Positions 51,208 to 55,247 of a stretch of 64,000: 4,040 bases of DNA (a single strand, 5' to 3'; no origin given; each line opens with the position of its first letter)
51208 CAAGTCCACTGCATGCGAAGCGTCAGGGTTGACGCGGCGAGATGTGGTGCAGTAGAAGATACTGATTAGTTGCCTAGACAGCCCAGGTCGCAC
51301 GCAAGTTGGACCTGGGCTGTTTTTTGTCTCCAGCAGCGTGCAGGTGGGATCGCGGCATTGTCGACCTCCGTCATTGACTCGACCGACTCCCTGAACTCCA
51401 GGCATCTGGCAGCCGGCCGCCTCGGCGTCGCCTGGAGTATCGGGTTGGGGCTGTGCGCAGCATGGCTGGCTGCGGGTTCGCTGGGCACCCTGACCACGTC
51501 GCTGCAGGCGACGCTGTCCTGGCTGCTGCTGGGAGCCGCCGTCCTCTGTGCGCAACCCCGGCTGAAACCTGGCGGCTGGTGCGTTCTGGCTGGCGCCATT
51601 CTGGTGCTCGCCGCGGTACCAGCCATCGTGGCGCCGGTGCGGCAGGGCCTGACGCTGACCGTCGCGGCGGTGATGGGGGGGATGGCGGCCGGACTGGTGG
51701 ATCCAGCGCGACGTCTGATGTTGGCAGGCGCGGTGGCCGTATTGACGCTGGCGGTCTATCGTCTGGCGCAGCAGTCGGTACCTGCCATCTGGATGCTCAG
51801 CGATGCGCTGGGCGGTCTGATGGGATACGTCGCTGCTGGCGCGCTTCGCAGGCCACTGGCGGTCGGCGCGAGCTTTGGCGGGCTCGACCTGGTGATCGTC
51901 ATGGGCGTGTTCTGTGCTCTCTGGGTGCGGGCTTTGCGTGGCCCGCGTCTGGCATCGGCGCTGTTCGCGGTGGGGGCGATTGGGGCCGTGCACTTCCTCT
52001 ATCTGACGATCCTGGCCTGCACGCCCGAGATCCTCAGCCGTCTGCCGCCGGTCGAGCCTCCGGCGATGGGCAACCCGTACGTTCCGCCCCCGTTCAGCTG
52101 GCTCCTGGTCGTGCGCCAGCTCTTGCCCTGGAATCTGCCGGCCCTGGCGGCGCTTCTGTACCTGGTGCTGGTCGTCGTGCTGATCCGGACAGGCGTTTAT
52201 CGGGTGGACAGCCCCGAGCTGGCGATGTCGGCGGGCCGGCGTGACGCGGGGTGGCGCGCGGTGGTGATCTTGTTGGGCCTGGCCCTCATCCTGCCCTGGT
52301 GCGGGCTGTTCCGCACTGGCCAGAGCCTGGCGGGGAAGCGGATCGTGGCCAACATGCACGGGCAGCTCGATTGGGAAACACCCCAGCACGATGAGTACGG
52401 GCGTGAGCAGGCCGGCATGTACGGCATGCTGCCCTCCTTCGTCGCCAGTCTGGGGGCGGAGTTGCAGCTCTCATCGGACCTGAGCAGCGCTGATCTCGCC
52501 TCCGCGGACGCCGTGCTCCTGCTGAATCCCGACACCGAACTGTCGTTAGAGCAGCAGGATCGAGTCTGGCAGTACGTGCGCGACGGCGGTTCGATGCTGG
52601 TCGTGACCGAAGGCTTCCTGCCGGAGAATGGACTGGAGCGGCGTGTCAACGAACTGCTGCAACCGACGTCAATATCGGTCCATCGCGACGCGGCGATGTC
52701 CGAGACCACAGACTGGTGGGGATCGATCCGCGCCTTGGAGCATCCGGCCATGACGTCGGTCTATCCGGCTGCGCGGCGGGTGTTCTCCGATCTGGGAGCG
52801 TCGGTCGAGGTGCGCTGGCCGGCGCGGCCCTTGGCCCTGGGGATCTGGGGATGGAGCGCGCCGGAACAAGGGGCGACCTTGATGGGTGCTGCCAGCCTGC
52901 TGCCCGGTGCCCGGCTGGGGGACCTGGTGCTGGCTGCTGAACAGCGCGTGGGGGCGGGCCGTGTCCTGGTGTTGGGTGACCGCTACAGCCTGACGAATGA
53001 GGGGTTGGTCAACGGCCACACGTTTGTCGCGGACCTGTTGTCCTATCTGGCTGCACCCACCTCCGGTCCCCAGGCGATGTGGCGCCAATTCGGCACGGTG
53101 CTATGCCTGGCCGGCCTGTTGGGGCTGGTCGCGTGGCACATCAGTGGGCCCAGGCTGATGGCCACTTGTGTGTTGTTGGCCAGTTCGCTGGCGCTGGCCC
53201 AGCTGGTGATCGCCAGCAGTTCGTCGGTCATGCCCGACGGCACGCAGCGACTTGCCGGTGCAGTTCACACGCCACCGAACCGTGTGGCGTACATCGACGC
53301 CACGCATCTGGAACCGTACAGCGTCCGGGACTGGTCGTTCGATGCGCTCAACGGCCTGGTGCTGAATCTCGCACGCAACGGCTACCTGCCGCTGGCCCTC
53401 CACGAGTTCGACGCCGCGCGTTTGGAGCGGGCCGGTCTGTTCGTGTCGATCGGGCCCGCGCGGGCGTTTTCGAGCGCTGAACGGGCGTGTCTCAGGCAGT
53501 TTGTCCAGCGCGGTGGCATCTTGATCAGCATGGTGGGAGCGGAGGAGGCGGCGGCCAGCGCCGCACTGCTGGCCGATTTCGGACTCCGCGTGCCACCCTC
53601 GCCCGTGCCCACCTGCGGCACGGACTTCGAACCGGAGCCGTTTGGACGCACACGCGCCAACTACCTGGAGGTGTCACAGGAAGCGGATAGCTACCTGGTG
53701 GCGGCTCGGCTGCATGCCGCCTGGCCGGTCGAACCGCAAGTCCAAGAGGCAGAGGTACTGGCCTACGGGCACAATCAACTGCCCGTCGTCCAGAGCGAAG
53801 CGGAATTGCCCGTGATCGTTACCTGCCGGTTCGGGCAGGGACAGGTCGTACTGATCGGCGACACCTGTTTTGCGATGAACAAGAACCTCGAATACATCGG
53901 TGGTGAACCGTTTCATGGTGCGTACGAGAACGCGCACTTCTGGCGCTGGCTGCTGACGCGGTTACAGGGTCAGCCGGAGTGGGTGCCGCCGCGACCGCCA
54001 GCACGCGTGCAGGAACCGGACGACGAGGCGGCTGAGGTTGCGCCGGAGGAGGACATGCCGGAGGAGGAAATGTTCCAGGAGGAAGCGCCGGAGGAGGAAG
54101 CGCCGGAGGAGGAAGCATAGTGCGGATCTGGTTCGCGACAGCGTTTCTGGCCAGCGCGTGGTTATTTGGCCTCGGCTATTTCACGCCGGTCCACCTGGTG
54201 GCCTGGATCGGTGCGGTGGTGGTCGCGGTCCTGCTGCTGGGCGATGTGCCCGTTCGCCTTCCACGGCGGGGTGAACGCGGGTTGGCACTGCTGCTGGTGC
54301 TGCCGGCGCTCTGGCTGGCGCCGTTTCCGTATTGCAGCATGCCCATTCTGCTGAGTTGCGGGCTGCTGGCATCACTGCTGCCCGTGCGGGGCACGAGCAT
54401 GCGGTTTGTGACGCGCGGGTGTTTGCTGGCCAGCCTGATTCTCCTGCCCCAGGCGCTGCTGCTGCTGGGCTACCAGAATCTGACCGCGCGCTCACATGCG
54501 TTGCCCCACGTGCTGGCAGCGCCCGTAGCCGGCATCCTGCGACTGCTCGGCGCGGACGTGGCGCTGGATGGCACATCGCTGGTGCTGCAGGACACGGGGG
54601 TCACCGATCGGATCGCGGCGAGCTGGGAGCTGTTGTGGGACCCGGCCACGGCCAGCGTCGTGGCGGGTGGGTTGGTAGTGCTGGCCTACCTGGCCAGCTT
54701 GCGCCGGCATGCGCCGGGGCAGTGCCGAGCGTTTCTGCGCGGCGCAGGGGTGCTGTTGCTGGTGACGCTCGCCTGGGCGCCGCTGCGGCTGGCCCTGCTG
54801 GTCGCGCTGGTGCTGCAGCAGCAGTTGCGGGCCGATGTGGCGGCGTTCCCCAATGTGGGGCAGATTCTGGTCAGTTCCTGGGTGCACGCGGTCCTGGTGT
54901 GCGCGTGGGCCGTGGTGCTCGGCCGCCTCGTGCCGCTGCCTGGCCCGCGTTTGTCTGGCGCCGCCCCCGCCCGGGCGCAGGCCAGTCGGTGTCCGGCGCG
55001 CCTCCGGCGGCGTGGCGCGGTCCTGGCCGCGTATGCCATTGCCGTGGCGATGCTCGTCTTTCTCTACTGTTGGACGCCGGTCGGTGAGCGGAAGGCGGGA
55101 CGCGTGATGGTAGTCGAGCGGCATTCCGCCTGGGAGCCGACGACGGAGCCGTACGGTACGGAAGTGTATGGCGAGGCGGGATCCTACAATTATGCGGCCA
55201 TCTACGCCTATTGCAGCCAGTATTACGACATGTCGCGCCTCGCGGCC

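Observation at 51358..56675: Two translationally coupled paralogous giant membrane proteins (polytopic N-domain + duplicated GldG/ThuA/DUF4350-like periplasmic domains) immediately downstream of the Cys-repeat gene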

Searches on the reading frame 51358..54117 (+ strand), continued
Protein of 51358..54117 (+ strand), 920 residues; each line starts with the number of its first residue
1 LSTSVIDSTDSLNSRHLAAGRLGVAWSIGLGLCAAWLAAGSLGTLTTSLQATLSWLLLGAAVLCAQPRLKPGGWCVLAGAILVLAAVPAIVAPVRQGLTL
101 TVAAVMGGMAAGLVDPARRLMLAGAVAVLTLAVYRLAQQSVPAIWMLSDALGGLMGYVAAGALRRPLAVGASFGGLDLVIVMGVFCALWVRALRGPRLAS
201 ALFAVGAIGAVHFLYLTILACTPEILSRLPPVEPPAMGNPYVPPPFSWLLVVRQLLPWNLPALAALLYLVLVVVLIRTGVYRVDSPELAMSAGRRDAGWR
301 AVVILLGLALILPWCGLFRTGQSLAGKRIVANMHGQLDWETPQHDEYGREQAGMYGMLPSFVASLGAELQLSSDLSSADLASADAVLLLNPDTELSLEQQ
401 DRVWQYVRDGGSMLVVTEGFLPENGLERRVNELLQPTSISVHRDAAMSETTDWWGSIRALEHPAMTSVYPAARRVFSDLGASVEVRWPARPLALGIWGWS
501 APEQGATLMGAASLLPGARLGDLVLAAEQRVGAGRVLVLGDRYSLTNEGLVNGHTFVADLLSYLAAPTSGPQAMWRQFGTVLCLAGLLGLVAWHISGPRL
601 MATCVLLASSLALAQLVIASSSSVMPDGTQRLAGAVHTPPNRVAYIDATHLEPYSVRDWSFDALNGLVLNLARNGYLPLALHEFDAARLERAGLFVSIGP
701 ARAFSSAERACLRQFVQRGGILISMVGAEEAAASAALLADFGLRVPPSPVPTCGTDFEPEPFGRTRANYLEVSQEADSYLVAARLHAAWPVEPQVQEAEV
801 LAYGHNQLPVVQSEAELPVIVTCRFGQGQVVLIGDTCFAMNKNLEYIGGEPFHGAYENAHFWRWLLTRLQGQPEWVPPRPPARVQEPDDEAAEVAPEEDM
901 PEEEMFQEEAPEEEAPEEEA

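Call 87: search_solved_structures(query=A2, max_evalue=1, show_alignments=4)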
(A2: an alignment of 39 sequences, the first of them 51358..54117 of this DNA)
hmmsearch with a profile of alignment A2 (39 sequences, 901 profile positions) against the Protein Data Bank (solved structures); distinct sequences matched with E-value up to 1: 5.
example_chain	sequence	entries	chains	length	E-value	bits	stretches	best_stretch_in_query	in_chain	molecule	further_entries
5fmr_A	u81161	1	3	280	4e-08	34.8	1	377-454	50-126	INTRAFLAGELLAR TRANSPORT PROTEIN COMPONENT IFT52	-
8bd7_B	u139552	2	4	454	1e-07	33.4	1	377-454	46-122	Osm-6-like protein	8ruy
5fms_A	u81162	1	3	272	2.7e-06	28.7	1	664-752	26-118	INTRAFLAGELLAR TRANSPORT PROTEIN 52 HOMOLOG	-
9rmk_A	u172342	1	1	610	0.0045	18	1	46-144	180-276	Oligosaccharyltransferase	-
6v55_A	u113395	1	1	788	0.39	11.6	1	127-179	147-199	Adhesion G-protein coupled receptor G6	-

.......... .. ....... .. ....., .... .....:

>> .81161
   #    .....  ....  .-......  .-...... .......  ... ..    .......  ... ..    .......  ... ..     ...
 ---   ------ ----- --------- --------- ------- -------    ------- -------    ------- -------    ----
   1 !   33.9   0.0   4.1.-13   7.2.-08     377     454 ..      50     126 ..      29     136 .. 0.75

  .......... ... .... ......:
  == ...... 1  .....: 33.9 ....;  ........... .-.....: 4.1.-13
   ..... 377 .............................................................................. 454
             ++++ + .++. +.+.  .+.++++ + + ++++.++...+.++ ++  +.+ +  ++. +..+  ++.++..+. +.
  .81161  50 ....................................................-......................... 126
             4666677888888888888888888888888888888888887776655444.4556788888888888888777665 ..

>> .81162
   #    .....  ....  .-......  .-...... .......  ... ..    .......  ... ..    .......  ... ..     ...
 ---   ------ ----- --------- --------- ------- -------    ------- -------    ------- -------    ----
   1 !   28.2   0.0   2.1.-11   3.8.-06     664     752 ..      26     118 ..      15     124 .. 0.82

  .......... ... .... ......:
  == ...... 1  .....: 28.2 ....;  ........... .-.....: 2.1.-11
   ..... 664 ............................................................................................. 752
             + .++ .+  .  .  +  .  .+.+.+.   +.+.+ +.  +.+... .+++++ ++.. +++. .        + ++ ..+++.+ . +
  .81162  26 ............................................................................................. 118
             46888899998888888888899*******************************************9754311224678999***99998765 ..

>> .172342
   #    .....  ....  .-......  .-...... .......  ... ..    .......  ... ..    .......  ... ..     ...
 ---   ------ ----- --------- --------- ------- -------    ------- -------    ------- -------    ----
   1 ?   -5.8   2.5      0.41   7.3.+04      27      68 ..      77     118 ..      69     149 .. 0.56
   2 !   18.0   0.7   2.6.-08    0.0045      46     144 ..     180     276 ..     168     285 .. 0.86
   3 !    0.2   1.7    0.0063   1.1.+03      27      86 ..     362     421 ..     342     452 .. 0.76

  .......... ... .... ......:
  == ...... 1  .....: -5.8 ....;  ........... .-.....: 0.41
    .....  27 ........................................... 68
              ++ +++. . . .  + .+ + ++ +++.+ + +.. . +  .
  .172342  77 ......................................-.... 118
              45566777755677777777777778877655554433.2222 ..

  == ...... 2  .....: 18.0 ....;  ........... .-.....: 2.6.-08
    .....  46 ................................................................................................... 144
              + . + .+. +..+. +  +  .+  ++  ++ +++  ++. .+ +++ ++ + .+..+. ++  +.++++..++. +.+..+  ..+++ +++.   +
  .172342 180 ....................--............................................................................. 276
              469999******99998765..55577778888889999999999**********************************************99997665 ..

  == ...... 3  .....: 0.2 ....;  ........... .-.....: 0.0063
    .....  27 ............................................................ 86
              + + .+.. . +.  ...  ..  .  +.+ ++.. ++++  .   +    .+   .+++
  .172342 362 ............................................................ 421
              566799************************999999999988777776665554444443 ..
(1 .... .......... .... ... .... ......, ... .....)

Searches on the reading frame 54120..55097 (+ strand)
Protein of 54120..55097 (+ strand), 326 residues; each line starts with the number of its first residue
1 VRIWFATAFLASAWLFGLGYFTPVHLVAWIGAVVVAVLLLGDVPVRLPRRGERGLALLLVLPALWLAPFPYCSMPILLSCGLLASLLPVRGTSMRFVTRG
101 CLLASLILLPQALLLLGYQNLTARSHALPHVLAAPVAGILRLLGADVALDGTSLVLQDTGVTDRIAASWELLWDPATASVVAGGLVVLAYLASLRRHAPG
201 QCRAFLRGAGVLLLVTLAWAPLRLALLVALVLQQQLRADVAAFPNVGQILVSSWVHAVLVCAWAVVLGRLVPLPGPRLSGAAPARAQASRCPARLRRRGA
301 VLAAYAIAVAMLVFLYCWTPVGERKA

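Call 51: search_protein_representatives(alignment_id=A3)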
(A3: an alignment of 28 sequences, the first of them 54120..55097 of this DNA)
Query: 28 sequences, 325 profile positions. Proteins with E-value up to 0.001 (for the whole library): 439; up to 1e-10: 274; up to 1e-30: 147. The best 150 are listed.
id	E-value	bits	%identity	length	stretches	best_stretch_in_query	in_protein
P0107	1.8e-106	372.4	-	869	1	1-325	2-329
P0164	9.2e-101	353.6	-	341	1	1-318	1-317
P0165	2.0e-96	339.4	-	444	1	54-325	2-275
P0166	2.2e-94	332.6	-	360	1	1-325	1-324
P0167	1.7e-93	329.8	-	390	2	1-278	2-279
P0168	7.2e-93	327.7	-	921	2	1-325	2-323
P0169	1.3e-92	326.8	-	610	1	2-325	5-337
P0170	7.2e-90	317.8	-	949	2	90-325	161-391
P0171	2.3e-89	316.2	-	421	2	2-204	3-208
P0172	6.4e-87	308.1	-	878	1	2-323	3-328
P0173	1.0e-86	307.4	-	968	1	1-325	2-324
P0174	1.1e-85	304.1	-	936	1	2-325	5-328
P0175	1.9e-83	296.7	-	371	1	2-325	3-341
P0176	2.3e-82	293.1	-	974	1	1-325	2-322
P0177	3.6e-81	289.2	-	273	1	7-267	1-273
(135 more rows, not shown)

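Call 52: predict_structure(alignment_id=A3)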
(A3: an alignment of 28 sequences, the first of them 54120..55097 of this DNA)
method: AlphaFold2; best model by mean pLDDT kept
length: 326 residues; sequences in the alignment: 28
mean_pLDDT: 86.4   pTM: 0.84
mean pLDDT of the five models: 86.4, 84.3, 84.0, 82.4, 81.7
residues with pLDDT >= 90: 193; 70-90: 90; 50-70: 28; < 50: 15
segments of 3 or more residues with pLDDT < 50: 279-281, 283-285, 289-291, 323-326
pLDDT, mean of each block of 10 residues (from residue 1): 97 94 93 98 92 94 91 95 92 95 97 92 84 93 92 88 87 93 96 84 93 96 91 79 63 92 97 69 49 64 77 70 48
secondary structure, 60 per line:
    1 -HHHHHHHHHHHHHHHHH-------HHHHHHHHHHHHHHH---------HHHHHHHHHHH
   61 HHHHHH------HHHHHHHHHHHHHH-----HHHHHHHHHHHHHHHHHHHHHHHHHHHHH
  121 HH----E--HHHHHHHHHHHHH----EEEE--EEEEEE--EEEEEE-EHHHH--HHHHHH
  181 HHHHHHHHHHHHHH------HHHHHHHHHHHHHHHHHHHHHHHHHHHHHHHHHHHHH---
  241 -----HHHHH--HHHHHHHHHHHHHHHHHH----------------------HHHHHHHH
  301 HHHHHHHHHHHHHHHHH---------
elements in order: H2-18 H26-40 H50-66 H73-86 H92-122 H130-142 E147-150 E153-158 E161-166 H169-172 H175-194 H201-237 H246-250 H253-270 H293-317

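Call 55: search_protein_families(library=pfam, alignment_id=A3, max_evalue=10)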
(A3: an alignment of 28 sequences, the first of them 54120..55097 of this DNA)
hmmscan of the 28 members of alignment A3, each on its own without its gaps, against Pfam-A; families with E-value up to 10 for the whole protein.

A. member 1, window:54120-55097:+ (326 aa): 0 families

B. families by the number of members that match (of 28 scanned): 14 families
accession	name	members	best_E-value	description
PF24661.1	DUF7649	2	0.0063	Domain of unknown function (DUF7649)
PF12037.13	ATAD3_N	1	0.018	ATPase family AAA domain-containing protein 3, N-terminal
PF20342.3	DUF6637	1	0.045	Family of unknown function (DUF6637)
PF01621.22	Fusion_gly_K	1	0.055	Cell fusion glycoprotein K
PF24377.1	DUF7533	1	0.068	Family of unknown function (DUF7533)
PF24431.1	DUF7554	1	0.11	Family of unknown function (DUF7554)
PF23505.1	YqgG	1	0.11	YqgG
PF18597.7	SH3_19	1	0.18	Myosin X N-terminal SH3 domain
PF04505.17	CD225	1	1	Interferon-induced transmembrane protein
PF13273.12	DUF4064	1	1.3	Protein of unknown function (DUF4064)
PF06305.16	LapA_dom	1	1.8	Lipopolysaccharide assembly protein A domain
PF00499.25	Oxidored_q3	1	2.4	NADH-ubiquinone/plastoquinone oxidoreductase chain 6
PF24267.1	HVO_1552_C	1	3.1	HVO_1552, C-terminal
PF11833.13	CPP1-like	1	3.9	Protein CHAPERONE-LIKE PROTEIN OF POR1-like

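Call 58: search_protein_families(library=ncbifam, alignment_id=A3, max_evalue=10)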
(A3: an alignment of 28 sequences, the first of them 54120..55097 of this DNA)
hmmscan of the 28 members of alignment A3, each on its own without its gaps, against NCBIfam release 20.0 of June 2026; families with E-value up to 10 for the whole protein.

A. member 1, window:54120-55097:+ (326 aa): 0 families

B. families by the number of members that match (of 28 scanned): 8 families
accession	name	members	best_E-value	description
NF040514.1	CAL67264_fam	1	0.015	CAL67264 family membrane protein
NF003958.0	PRK05454.2-1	1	0.029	glucans biosynthesis glucosyltransferase MdoH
NF043040.1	corrin_prot_MT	1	0.068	corrinoid protein-associated methyltransferase CpaM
NF008593.0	PRK11560.1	1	0.068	kdo(2)-lipid A phosphoethanolamine 7''-transferase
TIGR03818.1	MotA1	1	0.15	flagellar motor stator protein MotA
NF009313.0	PRK12674.1-1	1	0.26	Na+/H+ antiporter subunit G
NF041023.1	PP0621_fam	1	0.86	PP0621 family protein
NF033488.1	lmo0937_fam_TM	1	4.1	lmo0937 family membrane protein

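Call 91: fold_search(model_id=the predicted structure, library=pdb)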
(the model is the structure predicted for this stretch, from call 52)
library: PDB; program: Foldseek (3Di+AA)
matches with E <= 10: 268; with E <= 0.001: 0
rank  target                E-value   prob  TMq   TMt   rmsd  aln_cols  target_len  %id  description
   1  4or2_A                1.8e-01  0.14  0.13  0.13  19.6       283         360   13  Human class C G protein-coupled metabotropic glutamate receptor 1 in complex with a negative allosteric modulator (released 2014-03-19)
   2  9p81_R                2.4e-01  0.21  0.16  0.18  19.1       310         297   12  NTSR1-Gi-NTS(8-13), GTP-bound Complex in the Canonical, AHD Open State (C-Open-GTP) (released 2026-03-25)
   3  4rwa_B                2.6e-01  0.10  0.13  0.11  18.2       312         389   16  Synchrotron structure of the human delta opioid receptor in complex with a bifunctional peptide (PSI community target) (released 2015-01-14)
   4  8ieb_B                2.8e-01  0.14  0.14  0.15  20.9       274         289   15  Cryo-EM structure of GPR156 of GPR156-miniGo-scFv16 complex (local refine) (released 2024-02-14)
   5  8jil_A                3.0e-01  0.15  0.16  0.17  18.0       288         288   14  Cryo-EM structure of niacin bound ketone body receptor HCAR2-Gi signaling complex (released 2023-09-06)
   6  4or2_B                3.7e-01  0.10  0.13  0.13  19.8       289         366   12  Human class C G protein-coupled metabotropic glutamate receptor 1 in complex with a negative allosteric modulator (released 2014-03-19)
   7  9mqi_A                3.9e-01  0.13  0.15  0.16  19.0       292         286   14  Inactive Mu-Opioid Receptor with Nb6M, NabFab, and isoquinuclidine compound #020_E1 (released 2025-02-12)
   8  6w2y_A                3.9e-01  0.11  0.14  0.09  19.5       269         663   10  CryoEM Structure of GABAB1b Homodimer (released 2020-07-01)
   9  4n6h                  4.5e-01  0.11  0.14  0.11  18.7       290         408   16  1.8 A Structure of the human delta opioid 7TM receptor (PSI Community Target) (released 2013-12-25)
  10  8hnl_R                4.9e-01  0.12  0.15  0.16  19.5       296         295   18  CXCR3-DNGi complex activated by PS372424 (released 2023-11-29)
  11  4rwa_A                4.9e-01  0.08  0.13  0.11  18.4       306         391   16  Synchrotron structure of the human delta opioid receptor in complex with a bifunctional peptide (PSI community target) (released 2015-01-14)
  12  8gtg_A                5.1e-01  0.08  0.14  0.15  17.1       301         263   12  Corticotropin-releasing hormone receptor 1(CRF1R) bound with BMK-I-152 by XFEL (released 2023-09-13)
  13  9cgk_A                6.4e-01  0.08  0.13  0.13  18.3       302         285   15  CryoEM structure of delta opioid receptor bound to G proteins and a full bitopic agonist (released 2025-04-02)
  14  7mz5_A                6.7e-01  0.11  0.15  0.12  20.8       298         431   10  Cryo-EM structure of RTX-bound full-length TRPV1 in C2 state (released 2021-09-22)
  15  7na7_R                6.7e-01  0.09  0.15  0.17  20.0       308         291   14  Structures of human ghrelin receptor-Gi complexes with ghrelin and a synthetic agonist (released 2021-12-15)
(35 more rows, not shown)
